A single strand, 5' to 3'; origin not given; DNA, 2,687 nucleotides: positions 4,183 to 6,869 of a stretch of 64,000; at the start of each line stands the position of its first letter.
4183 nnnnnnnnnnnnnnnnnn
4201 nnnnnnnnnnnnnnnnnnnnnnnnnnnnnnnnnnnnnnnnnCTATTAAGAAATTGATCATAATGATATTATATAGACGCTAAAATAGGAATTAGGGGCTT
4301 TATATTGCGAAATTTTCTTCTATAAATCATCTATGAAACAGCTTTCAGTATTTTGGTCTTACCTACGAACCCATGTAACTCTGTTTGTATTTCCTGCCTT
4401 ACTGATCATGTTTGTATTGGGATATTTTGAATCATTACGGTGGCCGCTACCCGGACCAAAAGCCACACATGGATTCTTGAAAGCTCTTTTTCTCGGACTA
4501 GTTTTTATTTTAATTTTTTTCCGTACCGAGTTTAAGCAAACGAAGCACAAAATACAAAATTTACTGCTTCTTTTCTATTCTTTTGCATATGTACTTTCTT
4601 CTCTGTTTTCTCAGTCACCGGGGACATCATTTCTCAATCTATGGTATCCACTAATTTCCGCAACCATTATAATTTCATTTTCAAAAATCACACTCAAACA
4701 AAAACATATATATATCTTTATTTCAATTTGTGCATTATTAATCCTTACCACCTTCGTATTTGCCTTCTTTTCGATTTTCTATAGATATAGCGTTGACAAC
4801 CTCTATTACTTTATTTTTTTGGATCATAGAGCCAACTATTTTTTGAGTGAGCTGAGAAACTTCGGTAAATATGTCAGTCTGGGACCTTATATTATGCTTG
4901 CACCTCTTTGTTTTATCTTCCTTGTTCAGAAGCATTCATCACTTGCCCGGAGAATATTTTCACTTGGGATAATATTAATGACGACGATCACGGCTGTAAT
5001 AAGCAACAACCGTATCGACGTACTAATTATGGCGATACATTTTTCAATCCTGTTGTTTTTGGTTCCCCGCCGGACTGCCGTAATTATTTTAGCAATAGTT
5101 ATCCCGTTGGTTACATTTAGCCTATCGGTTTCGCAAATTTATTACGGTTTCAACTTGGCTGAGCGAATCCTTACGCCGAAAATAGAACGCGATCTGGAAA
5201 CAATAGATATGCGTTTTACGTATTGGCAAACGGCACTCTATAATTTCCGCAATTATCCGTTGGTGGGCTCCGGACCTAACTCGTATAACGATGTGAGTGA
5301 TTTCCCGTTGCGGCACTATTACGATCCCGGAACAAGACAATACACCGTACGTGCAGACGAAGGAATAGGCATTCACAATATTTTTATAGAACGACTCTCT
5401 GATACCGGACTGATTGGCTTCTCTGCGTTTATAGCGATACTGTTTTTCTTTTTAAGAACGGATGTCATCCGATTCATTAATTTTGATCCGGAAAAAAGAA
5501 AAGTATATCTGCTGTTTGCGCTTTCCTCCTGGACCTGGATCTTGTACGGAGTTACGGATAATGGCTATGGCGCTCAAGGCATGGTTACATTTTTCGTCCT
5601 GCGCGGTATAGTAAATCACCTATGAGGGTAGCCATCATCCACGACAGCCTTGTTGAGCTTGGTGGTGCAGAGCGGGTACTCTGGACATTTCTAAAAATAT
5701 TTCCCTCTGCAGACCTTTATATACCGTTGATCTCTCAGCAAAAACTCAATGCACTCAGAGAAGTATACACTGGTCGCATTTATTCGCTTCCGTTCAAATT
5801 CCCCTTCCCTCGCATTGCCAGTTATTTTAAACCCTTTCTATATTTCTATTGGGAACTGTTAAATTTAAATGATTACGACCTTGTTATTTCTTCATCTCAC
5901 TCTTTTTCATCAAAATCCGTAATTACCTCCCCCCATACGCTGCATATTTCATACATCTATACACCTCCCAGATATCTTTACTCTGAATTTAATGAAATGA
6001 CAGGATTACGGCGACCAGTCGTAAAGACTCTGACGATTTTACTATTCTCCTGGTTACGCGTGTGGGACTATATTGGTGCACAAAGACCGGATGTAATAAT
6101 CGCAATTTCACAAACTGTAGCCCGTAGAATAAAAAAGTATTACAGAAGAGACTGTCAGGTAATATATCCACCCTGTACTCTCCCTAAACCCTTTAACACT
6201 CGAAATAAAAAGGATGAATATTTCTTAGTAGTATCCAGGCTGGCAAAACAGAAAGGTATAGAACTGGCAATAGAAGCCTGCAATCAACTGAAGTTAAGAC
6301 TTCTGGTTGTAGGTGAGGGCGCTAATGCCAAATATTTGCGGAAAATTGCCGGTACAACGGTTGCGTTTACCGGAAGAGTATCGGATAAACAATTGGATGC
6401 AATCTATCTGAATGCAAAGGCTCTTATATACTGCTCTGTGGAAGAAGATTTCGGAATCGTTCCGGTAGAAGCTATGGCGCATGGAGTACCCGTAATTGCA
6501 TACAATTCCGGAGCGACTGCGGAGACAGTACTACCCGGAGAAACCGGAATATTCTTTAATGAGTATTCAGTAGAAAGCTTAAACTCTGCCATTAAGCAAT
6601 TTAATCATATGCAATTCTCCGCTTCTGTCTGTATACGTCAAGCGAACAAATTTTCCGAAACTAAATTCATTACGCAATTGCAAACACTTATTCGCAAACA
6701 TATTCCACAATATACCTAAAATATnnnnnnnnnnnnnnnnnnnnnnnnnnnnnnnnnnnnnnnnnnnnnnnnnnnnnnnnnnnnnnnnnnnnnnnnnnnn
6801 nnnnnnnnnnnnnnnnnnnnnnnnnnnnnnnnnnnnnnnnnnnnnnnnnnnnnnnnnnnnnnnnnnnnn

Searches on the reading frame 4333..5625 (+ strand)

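Call 50: search_protein_families(library=pfam, proteins=[window:4333-5625:+], max_evalue=0.0001)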
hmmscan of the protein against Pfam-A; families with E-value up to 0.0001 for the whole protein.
window:4333-5625:+ (430 aa): 1 family
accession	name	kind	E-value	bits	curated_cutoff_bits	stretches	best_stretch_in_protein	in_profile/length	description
PF04932.20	Wzy_C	-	6.9e-15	55.6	31.7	1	214-367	3-149/149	O-Antigen ligase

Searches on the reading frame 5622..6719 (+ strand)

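Call 50: search_protein_families(library=pfam, proteins=[window:5622-6719:+], max_evalue=0.0001)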
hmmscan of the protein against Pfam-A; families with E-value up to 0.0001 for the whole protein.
window:5622-6719:+ (365 aa): 4 families
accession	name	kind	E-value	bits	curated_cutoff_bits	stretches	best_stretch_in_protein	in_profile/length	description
PF00534.26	Glycos_transf_1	-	3.9e-34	118.1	26.4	1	192-343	9-171/172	Glycosyl transferases group 1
PF13692.12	Glyco_trans_1_4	-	8.7e-25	88.1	27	1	200-326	3-138/142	Glycosyl transferases group 1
PF20706.3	GT4-conflict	-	1e-08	35.1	26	1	159-296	150-314/385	Family 4 Glycosyltransferase in conflict systems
PF13439.12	Glyco_transf_4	-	3.8e-08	34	28.5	1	14-184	2-165/170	Glycosyltransferase Family 4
